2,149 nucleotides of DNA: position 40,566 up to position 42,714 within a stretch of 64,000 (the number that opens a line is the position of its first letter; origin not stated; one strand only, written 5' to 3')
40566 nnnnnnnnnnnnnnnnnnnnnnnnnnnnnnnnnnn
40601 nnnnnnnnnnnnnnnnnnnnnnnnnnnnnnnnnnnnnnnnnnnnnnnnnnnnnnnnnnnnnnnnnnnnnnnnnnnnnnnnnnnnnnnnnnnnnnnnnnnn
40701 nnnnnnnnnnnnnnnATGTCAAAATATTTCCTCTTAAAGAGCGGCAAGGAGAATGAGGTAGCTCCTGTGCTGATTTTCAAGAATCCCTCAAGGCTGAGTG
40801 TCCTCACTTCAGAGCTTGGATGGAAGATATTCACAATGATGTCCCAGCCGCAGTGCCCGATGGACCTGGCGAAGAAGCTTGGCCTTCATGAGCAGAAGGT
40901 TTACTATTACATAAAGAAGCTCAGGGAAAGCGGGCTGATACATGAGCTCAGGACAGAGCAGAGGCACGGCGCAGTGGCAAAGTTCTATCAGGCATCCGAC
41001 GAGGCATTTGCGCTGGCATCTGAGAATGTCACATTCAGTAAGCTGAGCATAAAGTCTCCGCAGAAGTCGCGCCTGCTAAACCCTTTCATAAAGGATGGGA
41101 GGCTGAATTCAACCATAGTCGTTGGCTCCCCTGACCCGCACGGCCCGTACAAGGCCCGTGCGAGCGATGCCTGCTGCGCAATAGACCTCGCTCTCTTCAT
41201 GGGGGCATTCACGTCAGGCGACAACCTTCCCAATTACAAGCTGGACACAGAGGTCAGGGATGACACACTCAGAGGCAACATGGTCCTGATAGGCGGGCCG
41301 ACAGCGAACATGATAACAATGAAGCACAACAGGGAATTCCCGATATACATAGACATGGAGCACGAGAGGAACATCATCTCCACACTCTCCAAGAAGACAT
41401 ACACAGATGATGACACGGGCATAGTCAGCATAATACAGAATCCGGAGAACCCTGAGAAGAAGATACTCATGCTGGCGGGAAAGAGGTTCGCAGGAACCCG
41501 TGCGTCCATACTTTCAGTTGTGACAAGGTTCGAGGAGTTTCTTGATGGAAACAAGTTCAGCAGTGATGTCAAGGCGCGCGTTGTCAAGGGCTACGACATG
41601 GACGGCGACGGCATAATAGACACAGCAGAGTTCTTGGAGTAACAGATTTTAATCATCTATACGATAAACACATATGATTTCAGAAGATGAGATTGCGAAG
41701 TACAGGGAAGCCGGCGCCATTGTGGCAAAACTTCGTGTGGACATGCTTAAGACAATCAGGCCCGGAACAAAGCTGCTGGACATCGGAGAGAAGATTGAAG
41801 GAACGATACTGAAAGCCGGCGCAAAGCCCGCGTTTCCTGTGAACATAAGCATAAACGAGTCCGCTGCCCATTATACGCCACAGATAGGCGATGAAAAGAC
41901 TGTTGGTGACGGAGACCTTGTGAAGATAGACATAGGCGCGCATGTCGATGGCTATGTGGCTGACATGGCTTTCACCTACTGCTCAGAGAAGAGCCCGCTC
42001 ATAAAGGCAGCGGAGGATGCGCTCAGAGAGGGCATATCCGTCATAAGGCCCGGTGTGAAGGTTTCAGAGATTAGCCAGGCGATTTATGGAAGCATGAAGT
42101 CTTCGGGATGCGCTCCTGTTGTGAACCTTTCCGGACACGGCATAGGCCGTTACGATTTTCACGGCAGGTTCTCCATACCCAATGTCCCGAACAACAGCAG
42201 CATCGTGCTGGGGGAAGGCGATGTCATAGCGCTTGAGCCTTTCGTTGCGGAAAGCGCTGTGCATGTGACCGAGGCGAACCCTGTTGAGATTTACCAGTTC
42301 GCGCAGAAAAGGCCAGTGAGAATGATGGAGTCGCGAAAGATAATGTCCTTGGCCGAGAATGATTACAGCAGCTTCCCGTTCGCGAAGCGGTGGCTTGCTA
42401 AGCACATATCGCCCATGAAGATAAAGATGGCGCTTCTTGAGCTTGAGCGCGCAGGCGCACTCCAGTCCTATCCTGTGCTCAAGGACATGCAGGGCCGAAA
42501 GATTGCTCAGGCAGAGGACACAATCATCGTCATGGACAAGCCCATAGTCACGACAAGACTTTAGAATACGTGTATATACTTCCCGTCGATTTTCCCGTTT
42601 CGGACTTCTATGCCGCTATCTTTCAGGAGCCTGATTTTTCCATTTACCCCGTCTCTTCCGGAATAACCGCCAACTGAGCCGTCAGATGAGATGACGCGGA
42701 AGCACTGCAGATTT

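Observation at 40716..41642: Transcription-factor-like protein combining an N-terminal winged HTH with a C-terminal canonical EF-hand loop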

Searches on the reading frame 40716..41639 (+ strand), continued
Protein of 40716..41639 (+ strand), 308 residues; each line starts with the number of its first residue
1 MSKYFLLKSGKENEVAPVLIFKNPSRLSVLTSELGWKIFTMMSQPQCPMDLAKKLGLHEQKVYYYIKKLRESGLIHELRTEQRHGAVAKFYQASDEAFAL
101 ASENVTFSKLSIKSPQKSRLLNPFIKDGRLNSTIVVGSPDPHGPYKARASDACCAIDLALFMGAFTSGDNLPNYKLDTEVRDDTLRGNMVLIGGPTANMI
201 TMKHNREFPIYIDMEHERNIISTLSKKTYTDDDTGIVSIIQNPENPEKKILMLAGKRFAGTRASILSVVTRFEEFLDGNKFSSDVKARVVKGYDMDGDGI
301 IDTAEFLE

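Call 26: fold_search(model_id=the predicted structure, library=pdb)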
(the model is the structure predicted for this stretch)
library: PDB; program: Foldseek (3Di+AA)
matches with E <= 10: 1296; with E <= 0.001: 5
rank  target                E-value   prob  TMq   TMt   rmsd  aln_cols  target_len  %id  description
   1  1uly                  1.1e-05  1.00  0.26  0.42   1.2        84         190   27  Crystal structure analysis of the ArsR homologue DNA-binding protein from P. horikoshii OT3 (released 2004-10-19)
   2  2cwe                  1.3e-05  1.00  0.26  0.42  19.0       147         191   18  Crystal structure of hypothetical transcriptional regulator protein, PH1932 from Pyrococcus horikoshii OT3 (released 2005-12-20)
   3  9fsa                  2.0e-04  1.00  0.34  0.71   3.9       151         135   21  Cell wall anchoring domain of the surface layer protein of Methanococcus voltae (aa 24-75; 484-576) (released 2024-08-28)
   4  2p4w_B                2.4e-04  1.00  0.21  0.33   1.9        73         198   29  Crystal structure of heat shock regulator from Pyrococcus furiosus (released 2007-03-27)
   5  2p4w_A                9.5e-04  1.00  0.21  0.33   1.9        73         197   29  Crystal structure of heat shock regulator from Pyrococcus furiosus (released 2007-03-27)
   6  3jth_A                1.0e-03  1.00  0.19  0.57   2.8        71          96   22  Crystal structure of a transcriptional regulator HlyU from Vibrio vulnificus CMCP6 (released 2010-03-16)
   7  3jth_B                1.6e-03  1.00  0.19  0.60   2.8        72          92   22  Crystal structure of a transcriptional regulator HlyU from Vibrio vulnificus CMCP6 (released 2010-03-16)
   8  4g6q_A                1.8e-03  1.00  0.23  0.39   2.2        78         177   22  The crystal structure of a functionally unknown protein Kfla_6221 from Kribbella flavida DSM 17836 (released 2012-09-19)
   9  6j05_A                2.1e-03  1.00  0.20  0.58   1.7        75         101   25  Structures of two ArsR As(III)-responsive repressors: implications for the mechanism of derepression (released 2019-07-03)
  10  4g6q_B                2.1e-03  1.00  0.23  0.41   2.3        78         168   22  The crystal structure of a functionally unknown protein Kfla_6221 from Kribbella flavida DSM 17836 (released 2012-09-19)
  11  1k9d                  2.5e-03  0.99  0.27  0.14   5.9       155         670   10  The 1.7 A crystal structure of alpha-D-glucuronidase, a family-67 glycoside hydrolase from Bacillus stearothermophilus T (released 2002-10-29)
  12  9fmt_F                2.9e-03  0.99  0.35  0.18  10.1       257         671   13  Cryo-EM structure of the BcsB hexameric crown from the E. coli cellulose secretion macrocomplex (released 2024-10-16)
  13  4k2e_A                3.3e-03  1.00  0.21  0.64   2.2        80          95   21  HlyU from Vibrio cholerae N16961 (released 2014-04-30)
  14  6yg8_A                3.5e-03  0.97  0.32  0.17  16.3       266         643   12  Cryo-EM structure of a BcsB pentamer in the context of an assembled Bcs macrocomplex (released 2021-02-24)
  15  3gw2                  3.7e-03  1.00  0.21  0.63   1.9        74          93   18  Crystal structure of possible transcriptional regulatory protein (fragment 1-100) from Mycobacterium bovis. Northeast St (released 2009-04-21)
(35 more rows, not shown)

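Call 31: find_related_loci(query=A1, collection=genome_contigs, flank=5000)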
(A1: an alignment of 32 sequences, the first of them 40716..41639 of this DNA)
Query A1 (308 aa) in genome_contigs; peptide patterns used: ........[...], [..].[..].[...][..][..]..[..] (x = any residue, [..] = any of these).
350 stretches matched a pattern; 168 encode a relative of the query (tblastn E <= 1e-3); the best 80 are kept; 80 distinct loci.
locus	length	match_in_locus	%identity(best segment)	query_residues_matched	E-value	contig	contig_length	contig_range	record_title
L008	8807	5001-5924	98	1-308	0e+0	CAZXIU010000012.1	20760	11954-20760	MAG TPA_asm: uncultured archaeon isolate binchicken_co129_810 genome assembly, contig: NODE_7333_length_20760_cov_5.4914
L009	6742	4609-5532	81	1-308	0e+0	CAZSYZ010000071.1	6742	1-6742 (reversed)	MAG TPA_asm: uncultured archaeon isolate binchicken_co89_221 genome assembly, contig: NODE_24025_length_6742_cov_4.53985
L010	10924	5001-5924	80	1-308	1e-177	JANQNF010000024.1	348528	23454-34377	MAG: archaeon isolate PL23a_bin.95 k99_2818071, whole genome shotgun sequence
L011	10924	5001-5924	76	1-308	2e-168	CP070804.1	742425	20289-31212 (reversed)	MAG: Candidatus Aenigmatarchaeota archaeon isolate bin1329 chromosome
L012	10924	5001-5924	75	1-308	8e-168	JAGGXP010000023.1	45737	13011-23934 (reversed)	MAG: Candidatus Aenigmatarchaeota archaeon isolate AUK155 PB_MBMC_109_c_000000000014, whole genome shotgun sequence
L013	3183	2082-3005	71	1-308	2e-168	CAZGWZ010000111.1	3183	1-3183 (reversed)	MAG TPA_asm: uncultured archaeon isolate binchicken_co129_219 genome assembly, contig: NODE_121902_length_3183_cov_4.851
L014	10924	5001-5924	71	1-308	3e-155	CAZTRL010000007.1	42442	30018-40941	MAG TPA_asm: uncultured archaeon isolate binchicken_co151_62 genome assembly, contig: NODE_1104_length_42442_cov_7.31894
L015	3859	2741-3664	69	1-308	7e-159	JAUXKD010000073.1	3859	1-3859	MAG: Candidatus Aenigmatarchaeota archaeon isolate CSMAG_3099 CSMAG_3099_k127_21243459_length_3859_cov_14.0000, whole ge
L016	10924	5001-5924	69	1-308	2e-152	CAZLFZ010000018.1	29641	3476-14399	MAG TPA_asm: uncultured archaeon isolate binchicken_co262_246 genome assembly, contig: NODE_1427_length_29641_cov_13.280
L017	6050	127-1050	66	1-308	3e-146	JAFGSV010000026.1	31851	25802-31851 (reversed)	MAG: Candidatus Aenigmatarchaeota archaeon isolate Zod_Metabat.932 k87_11677155, whole genome shotgun sequence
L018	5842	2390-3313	64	1-308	3e-146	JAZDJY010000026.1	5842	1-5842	MAG: Candidatus Aenigmatarchaeota archaeon isolate MEGAHIT-group-0.507 k141_11899895, whole genome shotgun sequence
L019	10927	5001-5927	55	1-308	2e-122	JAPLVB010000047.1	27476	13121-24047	MAG: Candidatus Aenigmatarchaeota archaeon isolate LacPavin_0920_SED5_MAG_47_10 LacPavin_0920_SED5_scaffold_42552, whole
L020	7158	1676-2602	55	1-308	7e-122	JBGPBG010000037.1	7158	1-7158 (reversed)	MAG: Candidatus Aenigmatarchaeota archaeon isolate OBJ_0618_130150_110 k141_1793629_length_7158_cov_15.5686, whole genom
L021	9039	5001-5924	56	1-308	9e-121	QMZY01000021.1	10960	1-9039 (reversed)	MAG: Candidatus Aenigmatarchaeota archaeon isolate B30_G1 B30_Guay1_scaffold_02301, whole genome shotgun sequence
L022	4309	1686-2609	53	1-308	1e-121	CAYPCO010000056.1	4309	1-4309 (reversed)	MAG TPA_asm: uncultured archaeon isolate binchicken_co6_493 genome assembly, contig: NODE_28181_length_4309_cov_3.750588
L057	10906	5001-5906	46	5-308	1e-93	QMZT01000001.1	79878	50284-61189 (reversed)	MAG: Candidatus Aenigmatarchaeota archaeon isolate B55_G9 B55_Guay9_scaffold_00009, whole genome shotgun sequence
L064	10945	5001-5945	40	6-308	1e-66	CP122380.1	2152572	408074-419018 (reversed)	MAG: Candidatus Bathyarchaeum tardum isolate M17C-01 chromosome, complete genome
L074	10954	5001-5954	37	3-308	4e-65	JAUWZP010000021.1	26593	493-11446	MAG: Candidatus Bathyarchaeota archaeon isolate CSMAG_2739 CSMAG_2739_k141_701108_length_26593_cov_15.9875, whole genome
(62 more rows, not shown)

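Call 43: search_protein_families(library=pfam, proteins=[L074:3525-4787:-, L064:5988-6419:+, L057:3626-4855:-, L006:2594-4069:-], max_evalue=0.001)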
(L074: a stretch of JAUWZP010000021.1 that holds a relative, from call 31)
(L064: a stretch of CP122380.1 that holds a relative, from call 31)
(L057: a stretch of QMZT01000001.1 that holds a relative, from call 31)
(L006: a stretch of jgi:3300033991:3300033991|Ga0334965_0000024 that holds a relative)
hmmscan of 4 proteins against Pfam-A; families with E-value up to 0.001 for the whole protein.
L074:3525-4787:- (420 aa): 5 families
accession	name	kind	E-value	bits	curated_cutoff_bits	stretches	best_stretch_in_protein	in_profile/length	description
PF00535.33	Glycos_transf_2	-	1.1e-29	103.9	23.3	1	50-191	1-138/168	Glycosyl transferase family 2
PF13641.12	Glyco_tranf_2_3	-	2.4e-28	100.2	27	1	49-274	3-229/230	Glycosyltransferase like family 2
PF13632.12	Glyco_trans_2_3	-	1.6e-25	90.6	27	1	135-346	2-195/198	Glycosyl transferase family group 2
PF13506.12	Glyco_transf_21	-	6.2e-16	58.8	21.7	1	108-274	7-174/174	Glycosyl transferase family 21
PF10111.15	Glyco_tranf_2_2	-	5.8e-08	33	27.3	1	54-248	7-206/276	Glycosyltransferase like family 2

L064:5988-6419:+ (143 aa): 1 family
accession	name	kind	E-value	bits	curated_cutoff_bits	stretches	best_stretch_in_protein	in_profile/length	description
PF04027.18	DUF371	-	2.8e-47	160.5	25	1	9-141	2-133/133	Domain of unknown function (DUF371)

L057:3626-4855:- (409 aa): 4 families
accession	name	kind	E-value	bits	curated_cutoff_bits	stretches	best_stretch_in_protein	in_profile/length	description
PF02878.22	PGM_PMM_I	-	1.6e-32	112.5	22.5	1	7-117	3-121/138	Phosphoglucomutase/phosphomannomutase, alpha/beta/alpha domain I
PF02880.22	PGM_PMM_III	-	3.2e-16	59.9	20.7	1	244-330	21-112/115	Phosphoglucomutase/phosphomannomutase, alpha/beta/alpha domain III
PF02879.22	PGM_PMM_II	-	4e-10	40.6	29.3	1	152-230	15-103/103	Phosphoglucomutase/phosphomannomutase, alpha/beta/alpha domain II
PF00408.26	PGM_PMM_IV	-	0.00023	21.6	23.1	1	357-395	22-60/68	Phosphoglucomutase/phosphomannomutase, C-terminal domain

L006:2594-4069:- (491 aa): 0 families

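Call 67: predict_structure(alignment_id=A2)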
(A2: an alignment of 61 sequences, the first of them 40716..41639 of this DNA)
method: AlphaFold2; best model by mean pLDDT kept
length: 308 residues; sequences in the alignment: 61
mean_pLDDT: 94.3   pTM: 0.75
mean pLDDT of the five models: 94.3, 94.1, 93.7, 93.2, 93.2
residues with pLDDT >= 90: 264; 70-90: 35; 50-70: 9; < 50: 0
segments of 3 or more residues with pLDDT < 50: none
pLDDT, mean of each block of 10 residues (from residue 1): 82 86 96 97 97 98 98 97 97 94 78 69 93 98 97 95 87 94 98 98 98 98 98 98 98 98 98 95 98 98 98
secondary structure, 60 per line:
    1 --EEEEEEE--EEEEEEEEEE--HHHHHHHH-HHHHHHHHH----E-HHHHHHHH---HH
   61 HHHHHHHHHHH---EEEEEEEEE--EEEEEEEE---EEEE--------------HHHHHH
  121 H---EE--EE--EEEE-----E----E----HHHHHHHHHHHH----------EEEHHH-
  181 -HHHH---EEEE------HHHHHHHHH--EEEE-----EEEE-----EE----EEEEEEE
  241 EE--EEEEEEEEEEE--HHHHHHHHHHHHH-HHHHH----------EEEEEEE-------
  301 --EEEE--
elements in order: E3-9 E12-21 H24-31 H33-41 H48-55 H59-71 E75-83 E86-93 E97-100 H115-121 E133-136 H152-163 E174-176 H182-185 E189-192 H199-207 E210-213 E219-222 E234-242 E245-255 H258-270 H272-276 E287-293 E303-306
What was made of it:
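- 40785..40994 (+): Winged helix-turn-helix (aa 24-93), with the recognition helix at aa 59-71 (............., nt 40890-40928). An N-terminal beta hairpin (aa 3-21) precedes it. Secondary structure from call 67.
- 41544..41639 (+): Family-specific C-terminal extension (aa 277-308): a short helix, strand 287-293, the Dx[DN]xDG loop 294-305 (nt 41595-41630), strand 303-306 and a terminal Leu-Glu. Strand-loop-strand topology with pLDDT 98 (call 67).
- On Dx[DN]xDG calcium-binding loops (non-EF-hand contexts): Strand-loop-strand topology (call 67).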

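Call 70: search_solved_structures(query=A2, max_evalue=1, show_alignments=3)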
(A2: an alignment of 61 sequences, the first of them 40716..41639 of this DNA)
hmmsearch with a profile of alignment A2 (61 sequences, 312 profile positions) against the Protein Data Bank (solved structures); distinct sequences matched with E-value up to 1: 133 (the best 60 are shown).
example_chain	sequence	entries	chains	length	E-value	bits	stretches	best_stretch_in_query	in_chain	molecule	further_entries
1uly_A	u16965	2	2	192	5.2e-18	68.5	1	15-121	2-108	hypothetical protein PH1932 | hypothetical transcription regulator protein, PH1932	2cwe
2p4w_A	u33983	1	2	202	1.3e-09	40.9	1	27-96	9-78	Transcriptional regulatory protein arsR family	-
9fsa_A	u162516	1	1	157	2.8e-08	36.6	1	128-222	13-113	S-layer protein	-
2oqg_A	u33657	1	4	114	3.9e-08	36.1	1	25-81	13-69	Possible transcriptional regulator, ArsR family protein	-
2quf_A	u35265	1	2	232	5e-07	32.5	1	24-97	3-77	Transcription Factor PF0095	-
2qlz_A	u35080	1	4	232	5.5e-07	32.3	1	24-97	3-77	Transcription Factor PF0095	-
4g6q_A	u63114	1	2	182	3.2e-06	29.8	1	24-98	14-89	Putative uncharacterized protein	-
6j05_A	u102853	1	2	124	4e-06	29.5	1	25-88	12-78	Transcriptional regulator ArsR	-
4ggg_A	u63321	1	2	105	1.3e-05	27.8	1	24-108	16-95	Repressor protein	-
3tgn_A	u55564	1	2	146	1.3e-05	27.8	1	29-110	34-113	Adc operon repressor AdcR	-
3jth_A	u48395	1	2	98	1.4e-05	27.7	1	25-95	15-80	Transcription activator HlyU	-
1r1t_A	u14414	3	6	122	1.5e-05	27.6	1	24-81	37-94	Transcriptional repressor smtB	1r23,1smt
5znx_A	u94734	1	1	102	1.5e-05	27.6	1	25-94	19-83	Transcriptional activator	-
2lvs_A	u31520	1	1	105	1.9e-05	27.3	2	34-70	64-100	Putative uncharacterized protein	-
6cdb_A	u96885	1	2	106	2.1e-05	27.1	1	24-108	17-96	ArsR family transcriptional regulator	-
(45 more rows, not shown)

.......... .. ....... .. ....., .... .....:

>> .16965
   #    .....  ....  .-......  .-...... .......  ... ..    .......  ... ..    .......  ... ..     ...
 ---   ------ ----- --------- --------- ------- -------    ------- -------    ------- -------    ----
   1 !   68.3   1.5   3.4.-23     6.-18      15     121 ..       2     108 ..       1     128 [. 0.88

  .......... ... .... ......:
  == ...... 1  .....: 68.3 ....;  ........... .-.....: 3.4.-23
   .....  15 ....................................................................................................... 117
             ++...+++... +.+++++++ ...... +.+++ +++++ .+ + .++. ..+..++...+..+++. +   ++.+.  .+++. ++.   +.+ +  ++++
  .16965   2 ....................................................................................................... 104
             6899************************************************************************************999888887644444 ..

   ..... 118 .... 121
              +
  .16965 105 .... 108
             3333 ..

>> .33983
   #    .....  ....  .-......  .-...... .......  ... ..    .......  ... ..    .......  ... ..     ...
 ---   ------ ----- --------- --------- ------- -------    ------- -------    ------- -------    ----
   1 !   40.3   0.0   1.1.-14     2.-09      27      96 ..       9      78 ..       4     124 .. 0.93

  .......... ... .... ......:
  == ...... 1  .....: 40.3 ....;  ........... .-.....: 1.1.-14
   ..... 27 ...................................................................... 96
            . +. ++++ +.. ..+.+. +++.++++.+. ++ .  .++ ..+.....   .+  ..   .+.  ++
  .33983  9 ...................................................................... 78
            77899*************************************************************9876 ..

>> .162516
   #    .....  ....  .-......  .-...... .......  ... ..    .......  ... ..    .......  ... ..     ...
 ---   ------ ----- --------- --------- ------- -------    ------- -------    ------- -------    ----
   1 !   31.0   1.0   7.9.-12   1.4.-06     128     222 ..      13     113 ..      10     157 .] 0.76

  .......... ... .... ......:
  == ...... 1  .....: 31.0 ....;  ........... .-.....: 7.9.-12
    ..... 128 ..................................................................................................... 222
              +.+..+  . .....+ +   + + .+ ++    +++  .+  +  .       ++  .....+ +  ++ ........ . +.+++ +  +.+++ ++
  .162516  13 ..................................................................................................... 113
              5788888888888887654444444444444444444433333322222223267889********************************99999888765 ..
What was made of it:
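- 40785..40994 (+): Family profile against PDB: 1uly E 5e-18, Phr 2p4w E 1e-9, SurR 2quf E 5e-7 (call 70).
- On ArsR/PH1932-type winged-helix transcription factors: Family profile against 1uly E 5e-18 (call 70).
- The family profile matches bona fide archaeal TFs strongly: PH1932-type at 5e-18, Phr at 1e-9, SurR at 5e-7 (call 70).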

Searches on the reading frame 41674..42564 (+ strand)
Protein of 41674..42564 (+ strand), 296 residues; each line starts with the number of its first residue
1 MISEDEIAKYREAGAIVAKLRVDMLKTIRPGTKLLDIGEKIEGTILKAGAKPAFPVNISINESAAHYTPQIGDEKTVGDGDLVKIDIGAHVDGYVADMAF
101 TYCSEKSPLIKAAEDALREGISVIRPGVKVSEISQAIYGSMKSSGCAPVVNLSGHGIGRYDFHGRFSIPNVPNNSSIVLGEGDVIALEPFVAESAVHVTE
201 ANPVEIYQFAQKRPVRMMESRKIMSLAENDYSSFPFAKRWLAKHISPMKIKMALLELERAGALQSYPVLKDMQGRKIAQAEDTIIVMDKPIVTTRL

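Call 77: search_protein_families(library=ncbifam, proteins=[window:41674-42564:+], max_evalue=1e-10)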
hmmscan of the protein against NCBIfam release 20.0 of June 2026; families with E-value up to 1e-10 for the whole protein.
window:41674-42564:+ (296 aa): 5 families
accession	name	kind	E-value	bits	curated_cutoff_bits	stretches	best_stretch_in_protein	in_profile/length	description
TIGR00501.1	met_pdase_II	equivalog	2.4e-92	309.6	222.65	1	7-289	5-288/295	type II methionyl aminopeptidase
TIGR00500.1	met_pdase_I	equivalog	1.7e-37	129.3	171.35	1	2-200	4-212/247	type I methionyl aminopeptidase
TIGR00495.1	crvDNA_42K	hypoth_equivalog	1.3e-34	119.5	430.05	1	3-289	15-327/383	ErbB3-binding protein EBP1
NF008970.0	PRK12318.1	equivalog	2.9e-17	62.8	267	1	51-192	101-245/291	methionyl aminopeptidase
NF009533.0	PRK12897.1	equivalog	4.9e-14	52.3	488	1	4-192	7-205/248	type I methionyl aminopeptidase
